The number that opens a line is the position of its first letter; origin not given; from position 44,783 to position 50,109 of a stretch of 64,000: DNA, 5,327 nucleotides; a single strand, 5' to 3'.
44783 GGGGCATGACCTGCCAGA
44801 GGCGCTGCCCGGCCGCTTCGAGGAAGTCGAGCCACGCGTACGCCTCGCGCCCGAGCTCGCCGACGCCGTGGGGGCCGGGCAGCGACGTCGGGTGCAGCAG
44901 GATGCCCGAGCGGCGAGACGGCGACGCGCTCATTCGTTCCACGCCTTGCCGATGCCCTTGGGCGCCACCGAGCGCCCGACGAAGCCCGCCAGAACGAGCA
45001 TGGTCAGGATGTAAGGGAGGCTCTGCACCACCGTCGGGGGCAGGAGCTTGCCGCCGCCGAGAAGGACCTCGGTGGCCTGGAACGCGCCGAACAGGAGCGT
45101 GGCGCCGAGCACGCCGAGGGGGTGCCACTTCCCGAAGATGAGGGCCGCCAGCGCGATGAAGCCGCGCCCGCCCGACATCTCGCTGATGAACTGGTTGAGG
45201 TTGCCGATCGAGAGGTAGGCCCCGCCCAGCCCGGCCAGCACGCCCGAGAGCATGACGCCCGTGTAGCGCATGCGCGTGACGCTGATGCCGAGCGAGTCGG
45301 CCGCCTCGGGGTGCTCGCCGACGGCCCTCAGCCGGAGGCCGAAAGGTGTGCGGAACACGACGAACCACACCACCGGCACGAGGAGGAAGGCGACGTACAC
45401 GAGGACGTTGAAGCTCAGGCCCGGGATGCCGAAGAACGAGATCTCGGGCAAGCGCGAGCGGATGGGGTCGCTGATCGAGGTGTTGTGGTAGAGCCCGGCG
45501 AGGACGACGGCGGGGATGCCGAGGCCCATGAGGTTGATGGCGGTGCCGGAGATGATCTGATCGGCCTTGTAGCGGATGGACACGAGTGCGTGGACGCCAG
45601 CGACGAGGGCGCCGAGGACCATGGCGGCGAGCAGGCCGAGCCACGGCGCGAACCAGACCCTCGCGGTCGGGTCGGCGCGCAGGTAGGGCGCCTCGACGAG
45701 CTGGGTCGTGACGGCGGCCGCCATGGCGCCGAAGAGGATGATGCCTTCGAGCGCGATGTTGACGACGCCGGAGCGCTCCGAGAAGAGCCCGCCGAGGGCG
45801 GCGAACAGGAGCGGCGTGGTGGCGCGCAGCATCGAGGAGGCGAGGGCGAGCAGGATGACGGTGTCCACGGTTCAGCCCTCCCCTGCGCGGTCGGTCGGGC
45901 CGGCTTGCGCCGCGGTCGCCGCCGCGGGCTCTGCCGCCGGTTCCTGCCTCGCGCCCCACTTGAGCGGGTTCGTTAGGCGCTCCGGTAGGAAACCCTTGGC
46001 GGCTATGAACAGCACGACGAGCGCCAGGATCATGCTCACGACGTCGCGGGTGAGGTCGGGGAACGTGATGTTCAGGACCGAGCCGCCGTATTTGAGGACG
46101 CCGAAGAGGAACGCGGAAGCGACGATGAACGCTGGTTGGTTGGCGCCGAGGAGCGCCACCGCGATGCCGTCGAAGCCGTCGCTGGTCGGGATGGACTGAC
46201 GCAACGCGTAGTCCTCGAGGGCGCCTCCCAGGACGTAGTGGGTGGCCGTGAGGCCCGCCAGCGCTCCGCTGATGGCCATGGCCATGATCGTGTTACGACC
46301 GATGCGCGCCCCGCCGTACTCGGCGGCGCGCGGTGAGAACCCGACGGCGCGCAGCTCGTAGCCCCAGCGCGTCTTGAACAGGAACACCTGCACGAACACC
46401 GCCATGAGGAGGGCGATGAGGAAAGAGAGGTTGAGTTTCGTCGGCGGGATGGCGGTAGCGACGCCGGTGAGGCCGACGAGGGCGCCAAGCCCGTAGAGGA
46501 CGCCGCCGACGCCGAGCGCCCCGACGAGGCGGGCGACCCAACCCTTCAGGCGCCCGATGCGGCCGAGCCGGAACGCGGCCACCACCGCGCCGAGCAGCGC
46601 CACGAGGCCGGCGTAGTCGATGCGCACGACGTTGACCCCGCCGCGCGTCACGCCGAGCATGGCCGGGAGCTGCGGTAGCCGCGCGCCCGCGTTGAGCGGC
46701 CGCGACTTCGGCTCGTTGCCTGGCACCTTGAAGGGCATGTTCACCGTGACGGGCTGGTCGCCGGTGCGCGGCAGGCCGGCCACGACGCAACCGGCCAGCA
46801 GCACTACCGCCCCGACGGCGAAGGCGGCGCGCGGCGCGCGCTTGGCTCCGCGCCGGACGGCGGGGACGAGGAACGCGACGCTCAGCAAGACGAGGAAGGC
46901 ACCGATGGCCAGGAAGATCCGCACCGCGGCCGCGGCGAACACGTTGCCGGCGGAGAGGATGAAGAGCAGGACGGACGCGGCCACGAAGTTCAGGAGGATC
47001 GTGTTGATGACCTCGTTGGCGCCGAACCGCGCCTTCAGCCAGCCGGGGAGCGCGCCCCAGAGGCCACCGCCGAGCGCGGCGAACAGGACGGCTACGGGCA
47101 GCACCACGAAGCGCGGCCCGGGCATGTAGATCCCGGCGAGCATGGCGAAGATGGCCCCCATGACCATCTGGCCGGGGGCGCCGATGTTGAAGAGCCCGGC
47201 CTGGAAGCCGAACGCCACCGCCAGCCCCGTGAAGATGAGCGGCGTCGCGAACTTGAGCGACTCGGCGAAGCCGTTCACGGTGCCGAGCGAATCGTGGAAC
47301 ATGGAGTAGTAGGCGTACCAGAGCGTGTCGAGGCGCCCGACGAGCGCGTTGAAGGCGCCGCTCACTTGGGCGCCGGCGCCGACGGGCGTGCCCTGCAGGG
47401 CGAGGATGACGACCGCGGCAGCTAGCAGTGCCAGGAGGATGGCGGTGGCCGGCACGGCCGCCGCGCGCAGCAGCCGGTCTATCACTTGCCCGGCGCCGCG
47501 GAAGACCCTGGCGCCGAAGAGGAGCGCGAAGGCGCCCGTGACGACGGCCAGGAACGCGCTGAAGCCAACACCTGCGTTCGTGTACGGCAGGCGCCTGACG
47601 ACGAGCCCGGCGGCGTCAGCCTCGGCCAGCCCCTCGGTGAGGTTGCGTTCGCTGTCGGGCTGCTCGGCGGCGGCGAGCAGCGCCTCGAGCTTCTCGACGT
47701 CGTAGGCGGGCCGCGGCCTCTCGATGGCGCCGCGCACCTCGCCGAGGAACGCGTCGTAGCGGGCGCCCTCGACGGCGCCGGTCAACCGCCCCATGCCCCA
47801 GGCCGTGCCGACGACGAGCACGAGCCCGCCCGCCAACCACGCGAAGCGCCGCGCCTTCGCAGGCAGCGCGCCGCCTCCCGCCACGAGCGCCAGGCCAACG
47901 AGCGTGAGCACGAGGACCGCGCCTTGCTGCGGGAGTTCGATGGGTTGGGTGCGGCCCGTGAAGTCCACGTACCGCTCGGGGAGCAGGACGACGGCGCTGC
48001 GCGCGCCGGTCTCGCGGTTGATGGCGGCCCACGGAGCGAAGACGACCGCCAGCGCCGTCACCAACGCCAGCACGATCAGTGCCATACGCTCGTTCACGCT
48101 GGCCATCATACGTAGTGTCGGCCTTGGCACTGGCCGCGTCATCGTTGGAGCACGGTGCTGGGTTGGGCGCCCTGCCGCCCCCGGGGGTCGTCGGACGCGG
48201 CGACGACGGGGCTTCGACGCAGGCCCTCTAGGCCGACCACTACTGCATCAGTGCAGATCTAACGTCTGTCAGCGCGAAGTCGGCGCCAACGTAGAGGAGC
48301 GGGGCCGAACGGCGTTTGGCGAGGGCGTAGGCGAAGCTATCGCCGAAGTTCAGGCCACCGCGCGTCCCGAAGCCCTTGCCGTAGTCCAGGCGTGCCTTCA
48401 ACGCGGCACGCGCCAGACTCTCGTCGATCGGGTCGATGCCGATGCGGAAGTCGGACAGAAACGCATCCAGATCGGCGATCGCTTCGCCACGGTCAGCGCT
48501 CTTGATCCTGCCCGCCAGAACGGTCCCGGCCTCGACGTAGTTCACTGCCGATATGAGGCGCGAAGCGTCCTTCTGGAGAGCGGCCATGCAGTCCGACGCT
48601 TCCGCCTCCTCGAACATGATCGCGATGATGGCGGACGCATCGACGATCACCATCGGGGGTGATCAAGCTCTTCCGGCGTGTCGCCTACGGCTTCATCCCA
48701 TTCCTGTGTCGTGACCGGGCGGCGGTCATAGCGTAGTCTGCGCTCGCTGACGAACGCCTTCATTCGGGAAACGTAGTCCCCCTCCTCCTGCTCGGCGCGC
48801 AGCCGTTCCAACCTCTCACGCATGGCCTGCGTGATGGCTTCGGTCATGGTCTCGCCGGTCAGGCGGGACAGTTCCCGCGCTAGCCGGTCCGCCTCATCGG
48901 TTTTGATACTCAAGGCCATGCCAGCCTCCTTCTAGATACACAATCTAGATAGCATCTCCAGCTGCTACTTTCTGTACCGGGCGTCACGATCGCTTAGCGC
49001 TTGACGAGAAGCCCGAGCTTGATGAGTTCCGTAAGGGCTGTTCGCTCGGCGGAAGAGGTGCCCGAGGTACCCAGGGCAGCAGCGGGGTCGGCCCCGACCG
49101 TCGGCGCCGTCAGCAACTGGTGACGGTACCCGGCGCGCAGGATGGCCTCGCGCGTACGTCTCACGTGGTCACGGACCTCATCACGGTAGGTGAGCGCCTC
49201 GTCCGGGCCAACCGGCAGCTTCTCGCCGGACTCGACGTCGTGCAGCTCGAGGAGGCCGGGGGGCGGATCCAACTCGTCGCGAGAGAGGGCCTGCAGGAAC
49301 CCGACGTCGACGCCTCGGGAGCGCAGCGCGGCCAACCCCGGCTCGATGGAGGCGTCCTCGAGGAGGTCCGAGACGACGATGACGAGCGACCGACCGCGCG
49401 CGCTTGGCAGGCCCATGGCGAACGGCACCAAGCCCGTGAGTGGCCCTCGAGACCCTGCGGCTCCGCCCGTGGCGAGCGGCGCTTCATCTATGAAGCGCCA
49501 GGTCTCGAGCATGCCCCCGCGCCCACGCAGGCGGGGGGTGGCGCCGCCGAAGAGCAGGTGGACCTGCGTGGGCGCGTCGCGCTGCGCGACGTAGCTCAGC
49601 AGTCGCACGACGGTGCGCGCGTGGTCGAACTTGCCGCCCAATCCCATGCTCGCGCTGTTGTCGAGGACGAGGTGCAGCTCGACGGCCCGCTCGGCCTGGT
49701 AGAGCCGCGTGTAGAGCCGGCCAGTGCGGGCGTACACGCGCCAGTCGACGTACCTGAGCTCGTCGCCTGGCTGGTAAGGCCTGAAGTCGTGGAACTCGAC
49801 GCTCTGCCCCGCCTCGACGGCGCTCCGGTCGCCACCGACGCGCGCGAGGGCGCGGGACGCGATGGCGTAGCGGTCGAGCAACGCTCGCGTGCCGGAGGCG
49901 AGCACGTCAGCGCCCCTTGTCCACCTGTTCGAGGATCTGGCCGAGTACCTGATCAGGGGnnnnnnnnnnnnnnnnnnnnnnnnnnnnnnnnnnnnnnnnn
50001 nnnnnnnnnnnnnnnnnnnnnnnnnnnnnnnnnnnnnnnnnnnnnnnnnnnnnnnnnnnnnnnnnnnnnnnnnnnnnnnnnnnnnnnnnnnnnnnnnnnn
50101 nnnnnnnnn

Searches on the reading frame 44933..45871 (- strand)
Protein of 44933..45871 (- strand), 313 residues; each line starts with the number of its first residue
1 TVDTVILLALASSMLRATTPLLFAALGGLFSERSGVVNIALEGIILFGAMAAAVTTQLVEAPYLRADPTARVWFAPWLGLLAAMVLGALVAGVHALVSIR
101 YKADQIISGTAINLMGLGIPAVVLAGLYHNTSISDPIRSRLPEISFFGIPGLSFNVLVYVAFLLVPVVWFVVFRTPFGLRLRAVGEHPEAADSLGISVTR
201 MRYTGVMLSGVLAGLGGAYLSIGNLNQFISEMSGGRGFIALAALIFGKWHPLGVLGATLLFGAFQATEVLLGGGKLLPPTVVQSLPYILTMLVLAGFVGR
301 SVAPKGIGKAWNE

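Call 39: search_protein_families(library=pfam, proteins=[window:44933-45871:-], max_evalue=0.00001)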
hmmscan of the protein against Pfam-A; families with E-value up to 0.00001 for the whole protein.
window:44933-45871:- (313 aa): 1 family
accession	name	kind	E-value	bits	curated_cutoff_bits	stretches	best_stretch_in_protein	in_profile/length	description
PF02653.21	BPD_transp_2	-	7.2e-43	147.1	26.8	1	12-294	3-269/269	Branched-chain amino acid transport system / permease component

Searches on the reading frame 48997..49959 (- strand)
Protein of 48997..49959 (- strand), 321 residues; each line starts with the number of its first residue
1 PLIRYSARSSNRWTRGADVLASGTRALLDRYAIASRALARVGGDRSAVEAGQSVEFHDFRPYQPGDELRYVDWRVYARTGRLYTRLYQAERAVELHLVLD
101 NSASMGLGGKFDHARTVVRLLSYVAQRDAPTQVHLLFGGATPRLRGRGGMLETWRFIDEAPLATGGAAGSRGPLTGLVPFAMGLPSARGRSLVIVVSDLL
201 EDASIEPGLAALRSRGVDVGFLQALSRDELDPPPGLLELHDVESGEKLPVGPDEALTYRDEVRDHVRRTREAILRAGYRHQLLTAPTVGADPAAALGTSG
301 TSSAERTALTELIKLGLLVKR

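Call 40: search_protein_families(library=pfam, proteins=[window:48997-49959:-], max_evalue=0.00001)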
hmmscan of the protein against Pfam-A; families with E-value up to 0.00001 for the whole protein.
window:48997-49959:- (321 aa): 1 family
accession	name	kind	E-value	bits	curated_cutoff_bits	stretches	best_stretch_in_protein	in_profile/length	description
PF01882.25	DUF58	-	6.8e-23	81.4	23.4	1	58-267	1-211/216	Protein of unknown function DUF58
